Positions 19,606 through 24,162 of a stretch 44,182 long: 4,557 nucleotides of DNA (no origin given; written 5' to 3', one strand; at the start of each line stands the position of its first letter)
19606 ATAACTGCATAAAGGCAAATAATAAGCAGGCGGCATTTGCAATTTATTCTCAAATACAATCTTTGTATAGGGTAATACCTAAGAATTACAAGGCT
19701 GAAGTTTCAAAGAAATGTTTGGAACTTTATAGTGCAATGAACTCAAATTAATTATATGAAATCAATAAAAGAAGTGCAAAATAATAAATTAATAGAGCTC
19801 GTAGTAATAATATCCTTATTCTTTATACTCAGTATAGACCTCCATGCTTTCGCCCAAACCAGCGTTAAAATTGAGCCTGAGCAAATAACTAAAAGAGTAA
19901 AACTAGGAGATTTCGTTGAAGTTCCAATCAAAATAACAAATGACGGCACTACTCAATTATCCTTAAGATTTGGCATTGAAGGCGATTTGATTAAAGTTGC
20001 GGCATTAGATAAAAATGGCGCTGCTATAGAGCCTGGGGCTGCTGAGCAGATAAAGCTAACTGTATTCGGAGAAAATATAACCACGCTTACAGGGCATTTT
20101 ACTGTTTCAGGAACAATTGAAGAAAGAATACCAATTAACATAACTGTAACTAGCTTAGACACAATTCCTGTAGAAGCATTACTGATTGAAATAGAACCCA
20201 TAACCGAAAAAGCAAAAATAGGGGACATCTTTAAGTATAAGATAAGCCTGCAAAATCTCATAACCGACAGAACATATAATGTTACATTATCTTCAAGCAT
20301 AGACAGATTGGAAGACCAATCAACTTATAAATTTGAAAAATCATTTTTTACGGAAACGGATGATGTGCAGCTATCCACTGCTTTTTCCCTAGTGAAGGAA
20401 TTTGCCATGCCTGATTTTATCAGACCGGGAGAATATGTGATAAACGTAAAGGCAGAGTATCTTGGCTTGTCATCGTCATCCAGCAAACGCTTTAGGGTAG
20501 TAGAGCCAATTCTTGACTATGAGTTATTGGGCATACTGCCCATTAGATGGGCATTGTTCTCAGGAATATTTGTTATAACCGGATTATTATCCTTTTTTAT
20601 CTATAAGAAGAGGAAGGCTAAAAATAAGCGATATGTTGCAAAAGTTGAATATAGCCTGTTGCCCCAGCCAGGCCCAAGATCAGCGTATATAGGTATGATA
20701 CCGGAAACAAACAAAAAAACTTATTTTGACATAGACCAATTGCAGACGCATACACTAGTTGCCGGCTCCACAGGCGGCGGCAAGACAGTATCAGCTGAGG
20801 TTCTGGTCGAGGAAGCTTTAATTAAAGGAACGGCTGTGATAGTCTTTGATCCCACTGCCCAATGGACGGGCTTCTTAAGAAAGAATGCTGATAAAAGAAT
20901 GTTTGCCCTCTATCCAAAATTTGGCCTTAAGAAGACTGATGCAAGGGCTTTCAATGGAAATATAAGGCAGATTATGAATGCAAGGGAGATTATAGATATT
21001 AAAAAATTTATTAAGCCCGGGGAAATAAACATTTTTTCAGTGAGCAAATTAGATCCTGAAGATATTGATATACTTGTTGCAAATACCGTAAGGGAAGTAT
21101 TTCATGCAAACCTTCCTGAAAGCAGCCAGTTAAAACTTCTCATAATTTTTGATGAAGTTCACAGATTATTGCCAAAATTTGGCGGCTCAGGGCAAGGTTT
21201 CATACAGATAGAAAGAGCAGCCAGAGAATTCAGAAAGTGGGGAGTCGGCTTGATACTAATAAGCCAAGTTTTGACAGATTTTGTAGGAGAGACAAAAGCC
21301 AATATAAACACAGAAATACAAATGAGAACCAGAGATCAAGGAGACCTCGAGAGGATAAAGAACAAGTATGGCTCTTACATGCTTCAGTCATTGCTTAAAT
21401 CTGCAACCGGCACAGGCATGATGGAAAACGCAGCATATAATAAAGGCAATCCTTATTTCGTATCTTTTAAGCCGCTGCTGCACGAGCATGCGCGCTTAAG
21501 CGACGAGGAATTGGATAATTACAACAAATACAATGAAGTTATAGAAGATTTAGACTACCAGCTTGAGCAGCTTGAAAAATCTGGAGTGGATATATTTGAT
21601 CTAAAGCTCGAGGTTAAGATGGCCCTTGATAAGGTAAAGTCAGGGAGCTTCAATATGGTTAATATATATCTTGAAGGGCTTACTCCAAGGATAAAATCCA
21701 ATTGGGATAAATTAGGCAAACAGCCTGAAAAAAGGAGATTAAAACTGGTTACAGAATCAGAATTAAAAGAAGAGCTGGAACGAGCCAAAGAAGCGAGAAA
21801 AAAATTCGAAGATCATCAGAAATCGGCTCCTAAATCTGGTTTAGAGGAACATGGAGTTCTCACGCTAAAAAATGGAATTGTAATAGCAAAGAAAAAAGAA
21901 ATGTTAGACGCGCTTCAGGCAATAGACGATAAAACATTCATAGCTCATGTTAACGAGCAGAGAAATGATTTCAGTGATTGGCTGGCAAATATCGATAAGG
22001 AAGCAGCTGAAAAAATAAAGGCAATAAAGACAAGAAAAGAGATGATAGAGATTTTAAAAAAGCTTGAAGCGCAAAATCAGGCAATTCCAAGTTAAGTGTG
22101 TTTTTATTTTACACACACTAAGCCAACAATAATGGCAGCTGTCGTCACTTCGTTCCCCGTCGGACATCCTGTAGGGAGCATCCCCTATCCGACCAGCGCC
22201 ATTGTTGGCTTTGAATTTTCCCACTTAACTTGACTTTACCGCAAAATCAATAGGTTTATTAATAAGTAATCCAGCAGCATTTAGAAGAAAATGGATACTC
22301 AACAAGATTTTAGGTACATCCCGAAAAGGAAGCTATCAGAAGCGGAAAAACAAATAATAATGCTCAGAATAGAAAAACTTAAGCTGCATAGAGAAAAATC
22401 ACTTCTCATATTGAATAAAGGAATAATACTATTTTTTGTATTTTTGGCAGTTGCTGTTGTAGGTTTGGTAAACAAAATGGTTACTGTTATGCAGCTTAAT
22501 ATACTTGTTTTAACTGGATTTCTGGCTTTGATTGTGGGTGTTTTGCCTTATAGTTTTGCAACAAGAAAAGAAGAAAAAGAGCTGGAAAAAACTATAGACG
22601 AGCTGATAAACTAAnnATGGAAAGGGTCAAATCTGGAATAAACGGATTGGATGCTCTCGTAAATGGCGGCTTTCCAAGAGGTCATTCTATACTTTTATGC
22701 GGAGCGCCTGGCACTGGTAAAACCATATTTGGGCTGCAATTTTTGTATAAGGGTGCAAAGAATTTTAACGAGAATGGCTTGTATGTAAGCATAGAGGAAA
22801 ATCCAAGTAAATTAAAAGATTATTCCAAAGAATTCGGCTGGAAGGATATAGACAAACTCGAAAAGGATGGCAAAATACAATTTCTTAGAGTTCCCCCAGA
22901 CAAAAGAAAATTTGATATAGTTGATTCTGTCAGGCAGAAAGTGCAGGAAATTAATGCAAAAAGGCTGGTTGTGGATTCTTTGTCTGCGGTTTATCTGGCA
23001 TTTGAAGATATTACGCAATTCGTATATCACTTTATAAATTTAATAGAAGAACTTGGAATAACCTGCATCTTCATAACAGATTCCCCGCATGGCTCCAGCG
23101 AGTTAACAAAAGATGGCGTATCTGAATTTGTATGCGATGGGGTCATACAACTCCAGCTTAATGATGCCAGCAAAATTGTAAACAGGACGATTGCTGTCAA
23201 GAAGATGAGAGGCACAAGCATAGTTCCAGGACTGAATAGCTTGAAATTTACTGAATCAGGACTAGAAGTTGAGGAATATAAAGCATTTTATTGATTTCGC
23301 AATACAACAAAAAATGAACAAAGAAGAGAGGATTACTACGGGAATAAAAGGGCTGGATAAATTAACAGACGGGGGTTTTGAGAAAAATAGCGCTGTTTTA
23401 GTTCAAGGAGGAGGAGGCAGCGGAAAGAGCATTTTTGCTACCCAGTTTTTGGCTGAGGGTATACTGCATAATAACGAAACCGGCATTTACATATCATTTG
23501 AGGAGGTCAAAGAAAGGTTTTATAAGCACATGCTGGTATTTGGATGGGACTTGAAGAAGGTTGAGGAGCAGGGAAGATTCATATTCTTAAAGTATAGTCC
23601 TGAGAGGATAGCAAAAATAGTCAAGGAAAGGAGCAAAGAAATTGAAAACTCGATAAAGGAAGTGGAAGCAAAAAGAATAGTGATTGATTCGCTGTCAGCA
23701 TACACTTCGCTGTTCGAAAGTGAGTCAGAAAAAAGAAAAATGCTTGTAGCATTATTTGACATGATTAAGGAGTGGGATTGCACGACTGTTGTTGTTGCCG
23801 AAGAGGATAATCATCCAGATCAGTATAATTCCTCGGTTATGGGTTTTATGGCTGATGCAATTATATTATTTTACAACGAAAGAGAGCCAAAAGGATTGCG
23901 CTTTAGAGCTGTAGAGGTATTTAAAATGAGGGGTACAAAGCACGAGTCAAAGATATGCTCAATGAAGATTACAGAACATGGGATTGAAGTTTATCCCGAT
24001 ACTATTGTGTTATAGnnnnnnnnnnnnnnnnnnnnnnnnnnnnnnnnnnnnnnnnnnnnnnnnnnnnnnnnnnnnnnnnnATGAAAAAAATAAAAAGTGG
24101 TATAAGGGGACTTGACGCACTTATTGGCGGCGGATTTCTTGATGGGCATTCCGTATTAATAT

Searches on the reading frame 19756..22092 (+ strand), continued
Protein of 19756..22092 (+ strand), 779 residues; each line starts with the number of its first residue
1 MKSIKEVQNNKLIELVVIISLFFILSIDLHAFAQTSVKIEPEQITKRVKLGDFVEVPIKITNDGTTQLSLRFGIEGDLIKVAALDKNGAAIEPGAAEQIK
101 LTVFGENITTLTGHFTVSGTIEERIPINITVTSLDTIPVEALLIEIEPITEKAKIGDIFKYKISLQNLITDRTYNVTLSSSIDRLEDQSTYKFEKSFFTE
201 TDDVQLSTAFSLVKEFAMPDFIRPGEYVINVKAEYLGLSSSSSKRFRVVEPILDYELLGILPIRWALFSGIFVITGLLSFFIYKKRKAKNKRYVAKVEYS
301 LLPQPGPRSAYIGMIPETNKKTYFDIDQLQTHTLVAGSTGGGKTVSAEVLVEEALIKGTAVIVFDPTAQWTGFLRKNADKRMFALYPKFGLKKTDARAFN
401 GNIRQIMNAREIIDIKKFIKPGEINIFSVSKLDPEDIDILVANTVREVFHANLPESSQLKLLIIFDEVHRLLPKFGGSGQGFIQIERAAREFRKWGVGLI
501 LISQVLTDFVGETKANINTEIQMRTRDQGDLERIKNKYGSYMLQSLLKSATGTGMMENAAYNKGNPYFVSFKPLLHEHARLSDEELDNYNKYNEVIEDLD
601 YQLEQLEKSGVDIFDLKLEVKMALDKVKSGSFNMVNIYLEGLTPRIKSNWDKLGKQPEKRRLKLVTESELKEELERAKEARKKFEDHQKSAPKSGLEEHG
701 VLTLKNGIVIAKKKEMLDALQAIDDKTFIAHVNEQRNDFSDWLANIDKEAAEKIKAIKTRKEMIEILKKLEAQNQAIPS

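Call 59: predict_structure(alignment_id=A2)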
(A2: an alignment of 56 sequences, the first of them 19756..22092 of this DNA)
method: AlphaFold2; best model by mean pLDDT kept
length: 779 residues; sequences in the alignment: 56
mean_pLDDT: 78.8   pTM: 0.53
mean pLDDT of the five models: 78.8, 78.2, 77.4, 76.9, 75.4
residues with pLDDT >= 90: 80; 70-90: 560; 50-70: 81; < 50: 58
segments of 3 or more residues with pLDDT < 50: 1-5, 30-34, 135-138, 188-195, 508-527, 691-698, 777-779
pLDDT, mean of each block of 10 residues (from residue 1): 49 77 65 65 82 88 86 89 90 89 84 88 87 57 82 84 82 80 65 59 83 84 82 80 85 76 83 88 77 69 86 83 87 63 75 90 89 82 72 72 88 87 90 88 89 88 88 81 83 87 61 32 44 55 52 67 76 82 88 90 90 90 86 88 90 87 83 85 73 43 81 84 87 86 86 87 88 66
secondary structure, 60 per line:
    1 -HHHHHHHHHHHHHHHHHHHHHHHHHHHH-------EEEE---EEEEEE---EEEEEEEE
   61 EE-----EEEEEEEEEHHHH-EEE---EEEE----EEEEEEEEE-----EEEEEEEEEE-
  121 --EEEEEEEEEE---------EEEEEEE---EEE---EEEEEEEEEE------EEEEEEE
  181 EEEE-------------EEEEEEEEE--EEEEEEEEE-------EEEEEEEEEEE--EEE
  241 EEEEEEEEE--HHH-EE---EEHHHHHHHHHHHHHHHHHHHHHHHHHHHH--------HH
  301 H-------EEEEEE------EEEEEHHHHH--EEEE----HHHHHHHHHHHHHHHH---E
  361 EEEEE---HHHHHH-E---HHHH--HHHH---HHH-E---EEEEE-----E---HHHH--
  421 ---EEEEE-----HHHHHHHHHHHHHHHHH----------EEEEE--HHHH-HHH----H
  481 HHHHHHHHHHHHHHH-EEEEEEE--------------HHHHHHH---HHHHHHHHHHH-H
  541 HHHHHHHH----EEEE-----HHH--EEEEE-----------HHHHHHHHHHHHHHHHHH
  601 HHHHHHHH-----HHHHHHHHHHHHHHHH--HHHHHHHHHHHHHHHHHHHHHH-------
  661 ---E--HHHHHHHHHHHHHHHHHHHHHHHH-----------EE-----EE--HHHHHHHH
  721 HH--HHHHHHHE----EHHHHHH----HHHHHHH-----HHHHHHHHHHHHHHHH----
elements in order (helices of 4 or more, strands of 3 or more residues): H2-29 E37-40 E44-49 E53-62 E68-76 H77-80 E82-84 E88-91 E96-104 E110-119 E123-132 E142-148 E152-154 E158-167 E174-184 E198-206 E209-217 E225-235 E238-249 H263-290 E309-314 E321-325 H326-330 E333-336 H341-356 E360-365 H369-374 H380-383 H386-389 E401-405 H415-418 E424-428 H434-450 E461-465 H468-471 H480-495 E497-503 H518-524 H528-538 H540-548 E553-556 E567-571 H583-608 H614-629 H632-653 H667-690 H713-722 H725-731 H738-743 H748-754 H760-775

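Call 62: fold_search(model_id=the predicted structure, library=pdb)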
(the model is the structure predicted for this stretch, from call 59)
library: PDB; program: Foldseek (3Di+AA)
matches with E <= 10: 1971; with E <= 0.001: 1235
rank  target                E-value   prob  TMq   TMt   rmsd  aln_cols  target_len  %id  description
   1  8jmw_A                5.3e-11  1.00  0.12  0.17  14.7       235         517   15  Fibril form of serine peptidase Vpr (released 2023-12-06)
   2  7sqc_2A               1.2e-10  1.00  0.12  0.12  19.4       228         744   10  Ciliary C1 central pair apparatus isolated from Chlamydomonas reinhardtii (released 2022-04-13)
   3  7sqc_2B               2.8e-10  1.00  0.11  0.12  18.6       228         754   11  Ciliary C1 central pair apparatus isolated from Chlamydomonas reinhardtii (released 2022-04-13)
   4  7sqc_O0               3.1e-10  1.00  0.11  0.08  18.2       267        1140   10  Ciliary C1 central pair apparatus isolated from Chlamydomonas reinhardtii (released 2022-04-13)
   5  8cs9_X                4.6e-10  1.00  0.12  0.14  15.8       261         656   13  Composite reconstruction of Class 1 of the erythrocyte ankyrin-1 complex (released 2022-07-20)
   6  7som_D                5.5e-10  1.00  0.11  0.06  20.9       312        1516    9  Ciliary C2 central pair apparatus isolated from Chlamydomonas reinhardtii (released 2022-04-13)
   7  4kkq_A                5.8e-10  1.00  0.16  0.41   9.0       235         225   13  Crystal structure of Vibrio cholerae RbmA (crystal form 1) (released 2013-05-22)
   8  4kkp_B                6.5e-10  1.00  0.16  0.40   9.2       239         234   13  Crystal structure of Vibrio cholerae RbmA (crystal form 2) (released 2013-05-22)
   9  7sqc_F0               6.5e-10  1.00  0.11  0.26  17.5       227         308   13  Ciliary C1 central pair apparatus isolated from Chlamydomonas reinhardtii (released 2022-04-13)
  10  4be6_A                1.2e-09  1.00  0.16  0.41   8.8       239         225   12  V. cholera biofilm scaffolding protein RbmA (released 2013-12-18)
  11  9ijj_O                1.2e-09  1.00  0.11  0.07  19.4       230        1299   12  In situ structure of the central apparatus in mouse sperm axoneme. (released 2025-06-04)
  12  7sqc_F1               1.3e-09  1.00  0.11  0.17  17.9       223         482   12  Ciliary C1 central pair apparatus isolated from Chlamydomonas reinhardtii (released 2022-04-13)
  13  7sqc_M1               1.5e-09  1.00  0.12  0.16  23.5       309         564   12  Ciliary C1 central pair apparatus isolated from Chlamydomonas reinhardtii (released 2022-04-13)
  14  9ijj_C                1.7e-09  1.00  0.11  0.09  18.3       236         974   10  In situ structure of the central apparatus in mouse sperm axoneme. (released 2025-06-04)
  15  6kzb_C                1.7e-09  1.00  0.11  0.13  13.7       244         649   12  Transglutaminase2 complexed with calcium (released 2020-12-09)
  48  4d2i_B                6.1e-08  1.00  0.25  0.41  31.2       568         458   14  Crystal structure of the HerA hexameric DNA translocase from Sulfolobus solfataricus bound to AMP-PNP (released 2014-12-03)
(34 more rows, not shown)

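Call 69: find_encoding_contigs(protein=P0001, flank=10000, max_places=6)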
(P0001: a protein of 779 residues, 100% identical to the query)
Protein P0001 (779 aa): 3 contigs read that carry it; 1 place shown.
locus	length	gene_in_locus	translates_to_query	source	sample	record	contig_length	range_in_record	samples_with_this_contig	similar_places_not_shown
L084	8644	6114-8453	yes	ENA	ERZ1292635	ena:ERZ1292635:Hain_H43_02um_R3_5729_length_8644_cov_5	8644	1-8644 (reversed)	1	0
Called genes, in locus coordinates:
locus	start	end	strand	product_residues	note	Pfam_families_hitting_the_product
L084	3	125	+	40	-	?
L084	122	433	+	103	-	-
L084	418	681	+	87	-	-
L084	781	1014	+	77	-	-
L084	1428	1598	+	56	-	PF01402:RHH_1 (weak)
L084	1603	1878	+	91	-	-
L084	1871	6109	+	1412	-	PF00801:PKD, PF18911:PKD_4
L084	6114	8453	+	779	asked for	PF01935:DUF87, PF05872:HerA_C (faint), PF12846:AAA_10 (faint)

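Call 76: search_protein_families(library=ncbifam, proteins=[window:19756-22092:+], max_evalue=0.01)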
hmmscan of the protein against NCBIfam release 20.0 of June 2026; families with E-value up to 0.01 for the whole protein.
window:19756-22092:+ (779 aa): 12 families
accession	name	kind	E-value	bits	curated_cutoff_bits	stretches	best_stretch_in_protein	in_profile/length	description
NF040937.1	HerA_Thermprot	equivalog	2.8e-11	42.5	800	1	413-504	298-393/487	DNA double-strand break repair helicase HerA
TIGR03743.1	SXT_TraD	subfamily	1.6e-09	36.8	366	1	315-366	160-211/636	conjugative transfer system coupling protein TraD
NF040819.1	helicase_HerA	equivalog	7.9e-09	34.6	970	1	461-532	404-474/561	DNA double-strand break repair helicase HerA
TIGR02746.1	TraC-F-type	equivalog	2.2e-07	29.2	567.05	1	459-515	640-694/800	type IV secretion system protein TraC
NF045975.1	VirB4_plasma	equivalog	2.9e-07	28.6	590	2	377-516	681-814/894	Mbov_0397 family ICE element conjugal transfer ATPase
NF053655.1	CedD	equivalog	3.6e-07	29.2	600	1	320-373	211-264/527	DNA-translocating ATPase CedD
TIGR03754.1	conj_TOL_TraD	equivalog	8.5e-06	24.5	647.55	1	310-368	161-218/643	type IV conjugative transfer system coupling protein TraD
TIGR01587.1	cas3_core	equivalog_domain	5.1e-05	22.6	102.45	1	335-544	4-203/358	CRISPR-associated helicase Cas3'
NF033849.1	ser_rich_anae_1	subfamily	9.5e-05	19.9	650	1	331-376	760-812/1163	serine-rich protein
NF042944.1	HerA_antiphage_2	equivalog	0.00013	20.9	850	1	451-530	419-500/576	anti-phage-associated helicase HerA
NF042943.1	HerA_antiphage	equivalog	0.0002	20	800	0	457-536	431-513/566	anti-phage-associated helicase HerA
TIGR01451.2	B_ant_repeat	repeat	0.0012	18.8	24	0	151-179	6-34/53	DUF11 type repeat protein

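Call 77: search_protein_families(library=padloc, proteins=[window:19756-22092:+], max_evalue=0.001)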
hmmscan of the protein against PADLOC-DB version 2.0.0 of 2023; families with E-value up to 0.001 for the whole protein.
window:19756-22092:+ (779 aa): 10 families
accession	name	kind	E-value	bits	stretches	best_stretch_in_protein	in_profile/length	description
PDLC04140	mad8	-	1.5e-16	58.8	1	312-538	6-266/314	mads_8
PDLC04105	HerA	-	5.8e-15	52.8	2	419-536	376-499/576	-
PDLC01055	HerA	-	3.3e-09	34.1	1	320-384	147-213/532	Type III coevolved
PDLC04103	HerA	-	6.7e-08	29.3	1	330-372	172-214/579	-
PDLC00938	Cas3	-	1.3e-05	22.6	1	335-544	4-203/358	CRISPR-associated helicase Cas3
PDLC04104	HerA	-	4.2e-05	20.4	1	427-536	185-300/379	-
PDLC04100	HerA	-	8.6e-05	19.4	0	435-535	412-518/580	-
PDLC02188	HerA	-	9.8e-05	19.4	1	457-535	425-505/578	-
PDLC04098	HerA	-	0.00056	16.6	0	421-505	483-579/686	-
PDLC04099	HerA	-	0.00086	16.7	0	319-368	157-208/214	-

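Call 82: find_encoding_contigs(protein=P0169, flank=8000, max_places=2)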
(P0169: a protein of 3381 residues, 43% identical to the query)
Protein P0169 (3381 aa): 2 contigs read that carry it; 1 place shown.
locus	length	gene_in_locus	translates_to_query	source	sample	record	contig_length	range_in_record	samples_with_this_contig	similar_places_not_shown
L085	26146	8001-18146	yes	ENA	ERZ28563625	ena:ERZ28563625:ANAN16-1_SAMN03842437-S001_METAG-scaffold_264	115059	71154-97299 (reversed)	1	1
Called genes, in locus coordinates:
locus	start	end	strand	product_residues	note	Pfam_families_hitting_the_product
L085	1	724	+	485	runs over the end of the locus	PF13173:AAA_14, PF13635:DUF4143, PF09339:HTH_IclR (faint)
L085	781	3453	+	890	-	PF03104:DNA_pol_B_exo1, PF00136:DNA_pol_B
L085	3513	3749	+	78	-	-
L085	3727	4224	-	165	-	-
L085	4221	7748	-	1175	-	PF06848:Disaggr_repeat, PF24517:CBM96, PF01835:MG2 (faint), PF10633:NPCBM_assoc (weak)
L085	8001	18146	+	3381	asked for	PF13385:Laminin_G_3, PF07705:CARDB, PF22680:Glyco_hydro_123_N_2 (faint), PF10633:NPCBM_assoc, PF01935:DUF87, PF04851:ResIII (weak), PF10412:TrwB_AAD_bind (faint)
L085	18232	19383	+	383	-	-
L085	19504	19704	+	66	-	PF20586:DUF6788 (weak)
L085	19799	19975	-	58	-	-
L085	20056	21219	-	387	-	PF01970:TctA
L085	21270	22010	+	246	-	-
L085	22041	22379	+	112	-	PF01849:NAC, PF19026:UBA_HYPK (faint)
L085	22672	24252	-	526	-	PF22599:SecDF_P1_head (weak), PF02355:SecD_SecF_C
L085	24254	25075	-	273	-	PF02355:SecD_SecF_C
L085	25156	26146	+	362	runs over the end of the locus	PF01494:FAD_binding_3 (weak), PF05834:Lycopene_cycl (faint)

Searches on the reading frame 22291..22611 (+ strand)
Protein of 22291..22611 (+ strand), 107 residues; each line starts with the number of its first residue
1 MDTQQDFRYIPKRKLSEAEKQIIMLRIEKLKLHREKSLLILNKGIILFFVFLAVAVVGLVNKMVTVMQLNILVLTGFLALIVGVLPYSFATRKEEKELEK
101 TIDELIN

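Call 12: search_protein_families(library=pfam, proteins=[window:22291-22611:+], max_evalue=0.01)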
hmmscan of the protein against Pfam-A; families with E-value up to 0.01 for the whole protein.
window:22291-22611:+ (107 aa): 3 families
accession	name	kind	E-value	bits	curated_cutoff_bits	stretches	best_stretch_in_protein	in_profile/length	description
PF07332.16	Phage_holin_3_6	-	0.0017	18.8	28.4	1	27-105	19-108/116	Putative Actinobacterial Holin-X, holin superfamily III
PF13779.11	DUF4175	-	0.0053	15.3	27.3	1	25-103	6-84/825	Domain of unknown function (DUF4175)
PF10066.14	DUF2304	-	0.0057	17.3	25.5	1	22-100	16-95/106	Uncharacterized conserved protein (DUF2304)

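Call 76: search_protein_families(library=ncbifam, proteins=[window:22291-22611:+], max_evalue=0.01)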
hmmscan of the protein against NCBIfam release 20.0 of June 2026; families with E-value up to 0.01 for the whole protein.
window:22291-22611:+ (107 aa): 1 family
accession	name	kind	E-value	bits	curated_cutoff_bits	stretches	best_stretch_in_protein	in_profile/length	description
NF041554.1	SA1362_fam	subfamily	0.00019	21.5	42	1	46-97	3-57/70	SA1362 family protein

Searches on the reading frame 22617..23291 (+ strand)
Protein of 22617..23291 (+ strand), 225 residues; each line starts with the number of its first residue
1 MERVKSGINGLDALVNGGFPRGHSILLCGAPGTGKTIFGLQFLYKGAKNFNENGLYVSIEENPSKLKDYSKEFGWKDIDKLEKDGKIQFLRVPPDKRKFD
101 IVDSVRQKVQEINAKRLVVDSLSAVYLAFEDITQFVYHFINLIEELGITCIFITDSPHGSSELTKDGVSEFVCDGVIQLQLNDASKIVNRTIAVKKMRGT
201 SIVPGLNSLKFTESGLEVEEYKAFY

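Call 12: search_protein_families(library=pfam, proteins=[window:22617-23291:+], max_evalue=0.01)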
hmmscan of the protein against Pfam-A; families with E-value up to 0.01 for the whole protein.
window:22617-23291:+ (225 aa): 6 families
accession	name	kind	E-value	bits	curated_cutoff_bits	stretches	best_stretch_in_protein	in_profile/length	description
PF06745.19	ATPase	-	5.4e-58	196.5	26.6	1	4-220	1-228/231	KaiC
PF13481.12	AAA_25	-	1.3e-09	38.4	27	1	4-156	15-190/195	AAA domain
PF07088.17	GvpD_P-loop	-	1.1e-07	32.4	24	1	22-186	10-179/189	GvpD gas vesicle protein, P-loop domain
PF03796.21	DnaB_C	-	0.00027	20.8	27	1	4-66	2-63/255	DnaB-like helicase C terminal domain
PF13238.12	AAA_18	-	0.0043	18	29.4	0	25-129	1-87/128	AAA domain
PF23442.1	DUF7125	-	0.0068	16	29.1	0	159-203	142-186/207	Family of unknown function (DUF7125)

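Call 77: search_protein_families(library=padloc, proteins=[window:22617-23291:+], max_evalue=0.001)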
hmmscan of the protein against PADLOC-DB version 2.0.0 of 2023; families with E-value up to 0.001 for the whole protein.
window:22617-23291:+ (225 aa): 1 family
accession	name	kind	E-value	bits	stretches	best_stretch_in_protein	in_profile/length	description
PDLC04140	mad8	-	3.7e-06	24.7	0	66-173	143-250/314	mads_8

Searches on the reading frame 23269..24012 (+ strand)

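Call 12: search_protein_families(library=pfam, proteins=[window:23269-24012:+], max_evalue=0.01)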
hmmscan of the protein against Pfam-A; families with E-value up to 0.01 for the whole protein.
window:23269-24012:+ (248 aa): 8 families
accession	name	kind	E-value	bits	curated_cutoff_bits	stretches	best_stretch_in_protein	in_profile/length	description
PF06745.19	ATPase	-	1.2e-58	198.6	26.6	1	23-245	2-230/231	KaiC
PF13481.12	AAA_25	-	1.1e-07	32.1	27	1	22-176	15-187/195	AAA domain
PF03796.21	DnaB_C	-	1e-05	25.5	27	1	22-158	2-124/255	DnaB-like helicase C terminal domain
PF05625.17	PAXNEB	-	0.00047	19.7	28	0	22-86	19-83/366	PAXNEB protein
PF02283.22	CobU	-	0.00087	19.3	27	0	43-75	1-29/168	Cobinamide kinase / cobinamide phosphate guanyltransferase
PF10483.15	Elong_Iki1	-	0.0023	18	22.5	1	68-200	40-152/292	Elongator subunit Iki1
PF13173.12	AAA_14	-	0.0059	17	27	0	40-86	2-46/129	AAA domain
PF01712.25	dNK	-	0.0076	16.5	27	0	53-130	88-152/203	Deoxynucleoside kinase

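Call 77: search_protein_families(library=padloc, proteins=[window:23269-24012:+], max_evalue=0.001)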
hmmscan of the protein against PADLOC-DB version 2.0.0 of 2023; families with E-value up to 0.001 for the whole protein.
window:23269-24012:+ (248 aa): 1 family
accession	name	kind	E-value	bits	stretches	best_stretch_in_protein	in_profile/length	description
PDLC04140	mad8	-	0.00012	19.8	1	29-135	17-126/314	mads_8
